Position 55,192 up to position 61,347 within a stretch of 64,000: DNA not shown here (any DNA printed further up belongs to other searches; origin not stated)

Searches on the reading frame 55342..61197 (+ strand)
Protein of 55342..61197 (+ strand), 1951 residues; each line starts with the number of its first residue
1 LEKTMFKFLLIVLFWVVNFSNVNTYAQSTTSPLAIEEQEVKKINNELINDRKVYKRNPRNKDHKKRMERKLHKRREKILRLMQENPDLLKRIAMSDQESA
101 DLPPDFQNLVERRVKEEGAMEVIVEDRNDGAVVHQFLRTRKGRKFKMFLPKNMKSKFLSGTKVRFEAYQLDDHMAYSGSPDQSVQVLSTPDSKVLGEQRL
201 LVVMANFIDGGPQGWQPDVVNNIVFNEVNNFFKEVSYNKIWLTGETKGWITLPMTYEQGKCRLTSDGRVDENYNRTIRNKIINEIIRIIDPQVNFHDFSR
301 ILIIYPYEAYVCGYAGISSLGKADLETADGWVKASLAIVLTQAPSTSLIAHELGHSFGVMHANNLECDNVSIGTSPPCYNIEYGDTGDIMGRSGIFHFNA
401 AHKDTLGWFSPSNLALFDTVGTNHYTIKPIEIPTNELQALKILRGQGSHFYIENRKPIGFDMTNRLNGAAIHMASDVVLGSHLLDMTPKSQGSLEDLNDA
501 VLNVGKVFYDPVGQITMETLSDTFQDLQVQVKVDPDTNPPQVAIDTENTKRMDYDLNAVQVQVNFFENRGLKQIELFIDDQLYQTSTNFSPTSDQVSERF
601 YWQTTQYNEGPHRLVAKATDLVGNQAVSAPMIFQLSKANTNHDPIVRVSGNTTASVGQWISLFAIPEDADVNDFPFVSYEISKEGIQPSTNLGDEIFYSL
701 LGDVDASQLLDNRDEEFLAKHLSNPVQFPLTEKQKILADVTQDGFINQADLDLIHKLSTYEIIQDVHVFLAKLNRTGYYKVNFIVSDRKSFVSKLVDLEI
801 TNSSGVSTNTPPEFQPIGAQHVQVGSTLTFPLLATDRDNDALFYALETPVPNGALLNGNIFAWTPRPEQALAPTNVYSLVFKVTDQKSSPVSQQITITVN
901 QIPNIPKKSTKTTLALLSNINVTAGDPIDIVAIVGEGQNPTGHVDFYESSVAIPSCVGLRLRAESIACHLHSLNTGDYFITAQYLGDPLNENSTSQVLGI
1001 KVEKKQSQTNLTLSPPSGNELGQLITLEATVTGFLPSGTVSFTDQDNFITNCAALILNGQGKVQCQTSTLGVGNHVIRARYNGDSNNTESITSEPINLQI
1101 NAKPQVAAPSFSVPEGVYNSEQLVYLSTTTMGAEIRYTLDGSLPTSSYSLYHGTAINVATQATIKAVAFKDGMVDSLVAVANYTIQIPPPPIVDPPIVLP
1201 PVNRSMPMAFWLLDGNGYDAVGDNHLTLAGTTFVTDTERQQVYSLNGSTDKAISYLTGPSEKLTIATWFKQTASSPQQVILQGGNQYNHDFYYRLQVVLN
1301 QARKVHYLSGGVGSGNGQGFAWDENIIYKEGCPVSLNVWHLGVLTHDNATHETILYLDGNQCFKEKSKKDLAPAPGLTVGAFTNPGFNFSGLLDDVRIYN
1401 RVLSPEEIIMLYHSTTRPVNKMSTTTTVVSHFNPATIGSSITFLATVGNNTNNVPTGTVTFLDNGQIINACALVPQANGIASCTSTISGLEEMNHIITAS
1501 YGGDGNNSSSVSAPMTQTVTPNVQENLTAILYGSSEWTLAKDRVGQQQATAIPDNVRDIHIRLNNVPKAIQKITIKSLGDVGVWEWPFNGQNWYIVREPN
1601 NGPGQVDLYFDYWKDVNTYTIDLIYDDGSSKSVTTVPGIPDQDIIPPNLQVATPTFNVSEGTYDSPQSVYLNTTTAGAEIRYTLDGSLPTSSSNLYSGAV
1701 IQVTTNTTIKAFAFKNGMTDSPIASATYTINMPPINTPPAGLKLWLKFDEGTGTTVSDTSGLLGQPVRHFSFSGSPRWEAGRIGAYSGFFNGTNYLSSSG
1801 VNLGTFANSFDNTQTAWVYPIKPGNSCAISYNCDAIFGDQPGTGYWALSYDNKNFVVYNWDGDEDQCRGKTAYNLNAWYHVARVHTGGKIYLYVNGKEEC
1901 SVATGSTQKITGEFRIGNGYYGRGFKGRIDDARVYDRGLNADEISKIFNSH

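Call 71: search_protein_families(library=pfam, proteins=[window:55342-61197:+], max_evalue=0.00001)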
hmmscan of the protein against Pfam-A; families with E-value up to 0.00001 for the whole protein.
window:55342-61197:+ (1951 aa): 5 families
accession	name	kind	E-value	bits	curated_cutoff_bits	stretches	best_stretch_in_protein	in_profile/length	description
PF13385.13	Laminin_G_3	-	2e-40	138.8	27.6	2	1792-1945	3-151/151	Concanavalin A-like lectin/glucanases superfamily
PF13290.12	CHB_HEX_C_1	-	1.8e-39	134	22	2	1659-1724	2-66/67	Chitobiase/beta-hexosaminidase C-terminal domain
PF16640.11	Big_3_5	-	9e-36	122.8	35.5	3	1433-1520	6-88/88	Bacterial Ig-like domain (group 3)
PF13287.12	Fn3_assoc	-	1.9e-26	92.4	23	2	1670-1728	2-59/59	Fn3 associated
PF05548.17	Peptidase_M11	-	4.5e-06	26.3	21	0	226-422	36-200/303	Gametolysin peptidase M11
